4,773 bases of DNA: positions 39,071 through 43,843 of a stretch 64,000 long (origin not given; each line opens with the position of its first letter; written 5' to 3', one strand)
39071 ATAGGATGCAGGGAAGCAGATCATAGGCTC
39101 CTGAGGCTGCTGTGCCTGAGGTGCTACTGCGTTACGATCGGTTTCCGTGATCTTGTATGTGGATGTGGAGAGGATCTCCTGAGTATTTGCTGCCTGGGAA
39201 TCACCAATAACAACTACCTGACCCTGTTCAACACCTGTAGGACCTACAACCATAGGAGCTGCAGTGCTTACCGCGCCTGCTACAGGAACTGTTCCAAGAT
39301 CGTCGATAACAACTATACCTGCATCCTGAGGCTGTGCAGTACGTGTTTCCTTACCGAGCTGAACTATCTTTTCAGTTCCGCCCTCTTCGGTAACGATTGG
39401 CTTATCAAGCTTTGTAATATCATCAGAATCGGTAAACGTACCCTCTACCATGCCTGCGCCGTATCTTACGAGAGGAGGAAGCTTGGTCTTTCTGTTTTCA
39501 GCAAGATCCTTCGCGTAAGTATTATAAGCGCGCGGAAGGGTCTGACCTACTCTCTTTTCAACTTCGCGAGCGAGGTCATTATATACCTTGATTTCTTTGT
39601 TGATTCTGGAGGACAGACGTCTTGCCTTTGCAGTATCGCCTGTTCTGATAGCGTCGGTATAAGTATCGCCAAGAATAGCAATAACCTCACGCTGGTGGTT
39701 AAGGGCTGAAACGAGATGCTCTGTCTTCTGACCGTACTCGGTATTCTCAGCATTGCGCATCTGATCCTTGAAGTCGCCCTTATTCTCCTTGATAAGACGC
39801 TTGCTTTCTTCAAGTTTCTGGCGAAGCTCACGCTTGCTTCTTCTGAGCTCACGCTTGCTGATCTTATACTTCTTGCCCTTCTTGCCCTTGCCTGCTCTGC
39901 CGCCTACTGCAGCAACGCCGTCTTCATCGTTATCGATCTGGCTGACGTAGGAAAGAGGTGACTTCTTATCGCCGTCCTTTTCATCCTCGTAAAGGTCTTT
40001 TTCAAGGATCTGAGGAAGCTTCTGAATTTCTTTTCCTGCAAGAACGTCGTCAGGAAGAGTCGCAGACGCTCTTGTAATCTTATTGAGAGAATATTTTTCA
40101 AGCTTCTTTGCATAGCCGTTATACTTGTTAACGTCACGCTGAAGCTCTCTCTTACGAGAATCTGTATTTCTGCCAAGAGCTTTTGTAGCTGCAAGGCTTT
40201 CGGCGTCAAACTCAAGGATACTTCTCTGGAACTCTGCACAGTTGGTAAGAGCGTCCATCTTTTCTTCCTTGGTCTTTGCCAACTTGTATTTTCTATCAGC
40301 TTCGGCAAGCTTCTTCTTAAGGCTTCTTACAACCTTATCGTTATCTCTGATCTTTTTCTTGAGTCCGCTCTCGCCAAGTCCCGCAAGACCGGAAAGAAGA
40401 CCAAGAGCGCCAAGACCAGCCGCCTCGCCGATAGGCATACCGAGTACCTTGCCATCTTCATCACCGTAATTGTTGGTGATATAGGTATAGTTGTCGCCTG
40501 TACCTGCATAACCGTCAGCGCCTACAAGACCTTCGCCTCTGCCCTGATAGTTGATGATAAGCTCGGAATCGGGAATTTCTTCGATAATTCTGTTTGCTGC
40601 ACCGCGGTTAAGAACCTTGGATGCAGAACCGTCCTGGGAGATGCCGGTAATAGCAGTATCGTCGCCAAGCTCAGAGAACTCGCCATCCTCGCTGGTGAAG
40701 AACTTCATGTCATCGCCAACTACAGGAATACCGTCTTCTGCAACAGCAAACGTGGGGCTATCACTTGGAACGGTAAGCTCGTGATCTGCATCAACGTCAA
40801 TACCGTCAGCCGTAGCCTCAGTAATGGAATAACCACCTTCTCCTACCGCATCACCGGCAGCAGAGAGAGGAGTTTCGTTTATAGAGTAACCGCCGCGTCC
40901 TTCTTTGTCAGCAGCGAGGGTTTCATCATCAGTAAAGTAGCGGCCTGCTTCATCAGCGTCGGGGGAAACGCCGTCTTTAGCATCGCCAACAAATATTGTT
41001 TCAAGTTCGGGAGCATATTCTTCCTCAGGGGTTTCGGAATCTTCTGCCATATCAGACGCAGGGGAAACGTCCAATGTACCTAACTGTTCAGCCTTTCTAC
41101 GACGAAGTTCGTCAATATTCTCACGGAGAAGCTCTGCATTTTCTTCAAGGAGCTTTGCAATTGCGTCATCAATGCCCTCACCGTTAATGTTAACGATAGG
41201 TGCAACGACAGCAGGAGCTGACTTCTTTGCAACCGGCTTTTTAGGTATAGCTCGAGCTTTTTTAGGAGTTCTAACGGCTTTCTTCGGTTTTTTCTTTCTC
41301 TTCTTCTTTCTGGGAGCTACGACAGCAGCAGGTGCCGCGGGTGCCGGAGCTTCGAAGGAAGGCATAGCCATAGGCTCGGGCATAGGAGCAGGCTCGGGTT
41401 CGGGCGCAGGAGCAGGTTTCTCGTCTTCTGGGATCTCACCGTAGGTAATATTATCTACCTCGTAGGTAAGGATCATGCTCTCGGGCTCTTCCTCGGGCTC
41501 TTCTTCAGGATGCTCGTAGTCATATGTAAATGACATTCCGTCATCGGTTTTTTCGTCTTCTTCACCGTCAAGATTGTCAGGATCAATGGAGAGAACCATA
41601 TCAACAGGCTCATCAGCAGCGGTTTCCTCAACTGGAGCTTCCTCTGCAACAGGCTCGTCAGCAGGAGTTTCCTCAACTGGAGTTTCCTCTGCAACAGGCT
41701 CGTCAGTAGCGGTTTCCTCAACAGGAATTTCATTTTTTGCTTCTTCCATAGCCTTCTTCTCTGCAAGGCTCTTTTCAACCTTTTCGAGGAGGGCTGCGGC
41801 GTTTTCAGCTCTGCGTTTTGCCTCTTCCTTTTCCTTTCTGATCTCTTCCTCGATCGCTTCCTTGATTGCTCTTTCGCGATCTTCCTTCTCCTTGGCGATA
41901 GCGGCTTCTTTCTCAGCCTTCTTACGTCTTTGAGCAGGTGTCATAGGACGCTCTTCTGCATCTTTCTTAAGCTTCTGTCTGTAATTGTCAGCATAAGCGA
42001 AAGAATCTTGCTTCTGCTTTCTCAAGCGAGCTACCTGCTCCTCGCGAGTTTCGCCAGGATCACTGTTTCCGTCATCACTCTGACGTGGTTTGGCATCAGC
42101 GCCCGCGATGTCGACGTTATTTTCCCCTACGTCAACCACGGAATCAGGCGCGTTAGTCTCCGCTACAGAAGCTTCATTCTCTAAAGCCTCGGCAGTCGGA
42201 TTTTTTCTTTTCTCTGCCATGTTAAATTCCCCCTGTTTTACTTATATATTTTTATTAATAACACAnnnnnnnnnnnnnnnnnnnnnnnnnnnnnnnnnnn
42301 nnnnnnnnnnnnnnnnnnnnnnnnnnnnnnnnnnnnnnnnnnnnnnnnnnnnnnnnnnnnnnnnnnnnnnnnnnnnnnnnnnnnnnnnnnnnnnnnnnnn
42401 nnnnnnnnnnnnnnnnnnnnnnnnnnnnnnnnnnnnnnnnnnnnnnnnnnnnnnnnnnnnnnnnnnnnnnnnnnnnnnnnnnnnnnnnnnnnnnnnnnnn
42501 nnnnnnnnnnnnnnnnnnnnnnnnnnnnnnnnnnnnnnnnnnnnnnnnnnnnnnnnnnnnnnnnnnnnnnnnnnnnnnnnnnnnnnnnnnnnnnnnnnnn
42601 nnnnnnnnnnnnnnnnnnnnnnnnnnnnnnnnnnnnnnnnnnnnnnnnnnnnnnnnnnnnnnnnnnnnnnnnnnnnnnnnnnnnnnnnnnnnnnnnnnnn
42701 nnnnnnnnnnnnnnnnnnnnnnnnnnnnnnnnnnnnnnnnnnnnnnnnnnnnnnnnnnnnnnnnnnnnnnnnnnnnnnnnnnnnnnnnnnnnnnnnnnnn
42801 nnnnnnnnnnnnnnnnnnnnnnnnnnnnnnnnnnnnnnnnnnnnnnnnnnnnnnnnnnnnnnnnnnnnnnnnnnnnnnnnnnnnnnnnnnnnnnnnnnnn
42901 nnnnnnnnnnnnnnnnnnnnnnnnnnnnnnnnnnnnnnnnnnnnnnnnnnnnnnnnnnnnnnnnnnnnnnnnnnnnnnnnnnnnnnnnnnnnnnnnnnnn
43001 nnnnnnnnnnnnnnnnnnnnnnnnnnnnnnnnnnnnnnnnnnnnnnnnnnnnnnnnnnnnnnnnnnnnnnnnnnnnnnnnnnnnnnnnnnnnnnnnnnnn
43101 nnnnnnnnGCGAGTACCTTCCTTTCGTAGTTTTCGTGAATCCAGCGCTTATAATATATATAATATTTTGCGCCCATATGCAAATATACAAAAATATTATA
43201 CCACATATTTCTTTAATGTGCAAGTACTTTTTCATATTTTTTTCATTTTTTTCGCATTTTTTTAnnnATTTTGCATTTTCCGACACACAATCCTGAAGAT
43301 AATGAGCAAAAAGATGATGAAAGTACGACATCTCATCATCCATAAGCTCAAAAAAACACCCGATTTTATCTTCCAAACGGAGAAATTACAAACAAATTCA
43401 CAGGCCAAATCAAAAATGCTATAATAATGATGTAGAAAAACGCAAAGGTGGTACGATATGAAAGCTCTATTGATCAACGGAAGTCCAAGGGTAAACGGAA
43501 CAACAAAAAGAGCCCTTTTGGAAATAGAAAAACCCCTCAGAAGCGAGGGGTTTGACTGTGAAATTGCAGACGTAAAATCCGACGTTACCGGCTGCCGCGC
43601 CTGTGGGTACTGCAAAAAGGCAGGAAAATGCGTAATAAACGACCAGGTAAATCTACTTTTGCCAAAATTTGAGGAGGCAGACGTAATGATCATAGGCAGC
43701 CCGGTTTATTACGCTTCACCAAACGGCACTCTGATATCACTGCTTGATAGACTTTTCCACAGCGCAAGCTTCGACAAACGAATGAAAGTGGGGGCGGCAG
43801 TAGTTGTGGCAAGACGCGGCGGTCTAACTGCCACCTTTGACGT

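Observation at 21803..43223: Orphan 20-kb gene: a 6,671-aa hyper-acidic, tail-anchored giant protein in a coaW / giant / small-TM-protein transcription unit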

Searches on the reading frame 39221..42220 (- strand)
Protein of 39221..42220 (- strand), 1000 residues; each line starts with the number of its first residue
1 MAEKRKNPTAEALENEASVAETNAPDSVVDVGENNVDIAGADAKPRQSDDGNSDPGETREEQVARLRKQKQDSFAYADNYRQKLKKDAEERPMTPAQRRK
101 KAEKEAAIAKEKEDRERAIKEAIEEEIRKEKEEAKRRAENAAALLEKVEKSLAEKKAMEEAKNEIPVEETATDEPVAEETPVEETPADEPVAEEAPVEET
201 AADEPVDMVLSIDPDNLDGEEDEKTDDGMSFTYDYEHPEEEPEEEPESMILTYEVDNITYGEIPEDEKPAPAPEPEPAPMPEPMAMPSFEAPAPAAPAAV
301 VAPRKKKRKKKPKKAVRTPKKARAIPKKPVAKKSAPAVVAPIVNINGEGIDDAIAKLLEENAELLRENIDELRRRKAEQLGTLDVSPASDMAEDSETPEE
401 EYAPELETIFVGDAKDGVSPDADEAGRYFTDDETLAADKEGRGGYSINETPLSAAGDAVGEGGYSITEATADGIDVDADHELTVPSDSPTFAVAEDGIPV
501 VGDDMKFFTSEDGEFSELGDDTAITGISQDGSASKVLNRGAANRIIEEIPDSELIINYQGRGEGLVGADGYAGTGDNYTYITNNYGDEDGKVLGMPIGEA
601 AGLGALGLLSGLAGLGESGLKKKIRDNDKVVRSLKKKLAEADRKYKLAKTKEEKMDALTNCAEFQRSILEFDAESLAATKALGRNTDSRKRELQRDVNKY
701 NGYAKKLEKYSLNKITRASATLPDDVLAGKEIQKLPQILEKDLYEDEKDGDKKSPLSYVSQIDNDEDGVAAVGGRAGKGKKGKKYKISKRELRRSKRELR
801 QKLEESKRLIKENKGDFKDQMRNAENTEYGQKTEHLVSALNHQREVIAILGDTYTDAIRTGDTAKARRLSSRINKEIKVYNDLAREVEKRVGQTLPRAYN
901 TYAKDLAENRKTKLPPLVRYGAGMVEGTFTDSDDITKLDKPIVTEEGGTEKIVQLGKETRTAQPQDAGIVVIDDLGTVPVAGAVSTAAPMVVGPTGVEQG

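Call 73: search_solved_structures(query=window:39221-42220:-, max_evalue=1)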
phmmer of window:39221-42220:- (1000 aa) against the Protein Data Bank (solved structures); distinct sequences matched with E-value up to 1: 2.
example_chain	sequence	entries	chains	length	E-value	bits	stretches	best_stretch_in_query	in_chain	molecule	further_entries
2lch_A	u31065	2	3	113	0.044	15.3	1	799-893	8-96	Protein OR38 | computationally designed four-helix bundle protein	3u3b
6fes_A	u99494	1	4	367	0.42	12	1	796-891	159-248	D12_BRIC2, a synthetic protein,D12_BRIC2, a synthetic protein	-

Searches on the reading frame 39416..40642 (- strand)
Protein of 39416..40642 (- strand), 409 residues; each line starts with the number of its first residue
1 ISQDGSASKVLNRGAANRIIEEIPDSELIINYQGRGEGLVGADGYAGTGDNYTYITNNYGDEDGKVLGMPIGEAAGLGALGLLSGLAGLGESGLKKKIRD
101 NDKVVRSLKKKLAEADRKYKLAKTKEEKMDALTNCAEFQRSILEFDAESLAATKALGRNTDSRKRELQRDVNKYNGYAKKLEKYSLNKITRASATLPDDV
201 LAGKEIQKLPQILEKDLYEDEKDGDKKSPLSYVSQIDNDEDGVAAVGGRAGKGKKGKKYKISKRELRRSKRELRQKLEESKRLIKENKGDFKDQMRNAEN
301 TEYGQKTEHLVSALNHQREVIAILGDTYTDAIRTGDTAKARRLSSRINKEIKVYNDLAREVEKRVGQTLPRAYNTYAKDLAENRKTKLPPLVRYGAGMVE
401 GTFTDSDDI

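Call 83: find_related_loci(query=window:39416-40642:-, collection=metagenome_contigs, flank=10000)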
Query window:39416-40642:- (409 aa) in metagenome_contigs; peptide patterns used: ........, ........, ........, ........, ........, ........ (x = any residue, [..] = any of these).
124 stretches matched a pattern, but none encodes a relative of the query by tblastn (E <= 1e-3).

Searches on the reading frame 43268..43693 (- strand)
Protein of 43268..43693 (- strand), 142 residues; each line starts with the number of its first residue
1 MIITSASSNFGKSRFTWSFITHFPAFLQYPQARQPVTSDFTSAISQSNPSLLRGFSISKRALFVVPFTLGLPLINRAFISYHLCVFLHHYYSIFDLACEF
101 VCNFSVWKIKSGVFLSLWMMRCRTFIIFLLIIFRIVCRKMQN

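Call 4: search_protein_families(library=pfam, proteins=[window:43268-43693:-], max_evalue=1)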
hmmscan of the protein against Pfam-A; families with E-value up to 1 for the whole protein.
window:43268-43693:- (142 aa): 1 family
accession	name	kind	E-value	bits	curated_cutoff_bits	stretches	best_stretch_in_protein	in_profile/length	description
PF15099.11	PIRT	-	0.13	12.5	30.6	1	29-133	10-106/128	Phosphoinositide-interacting protein family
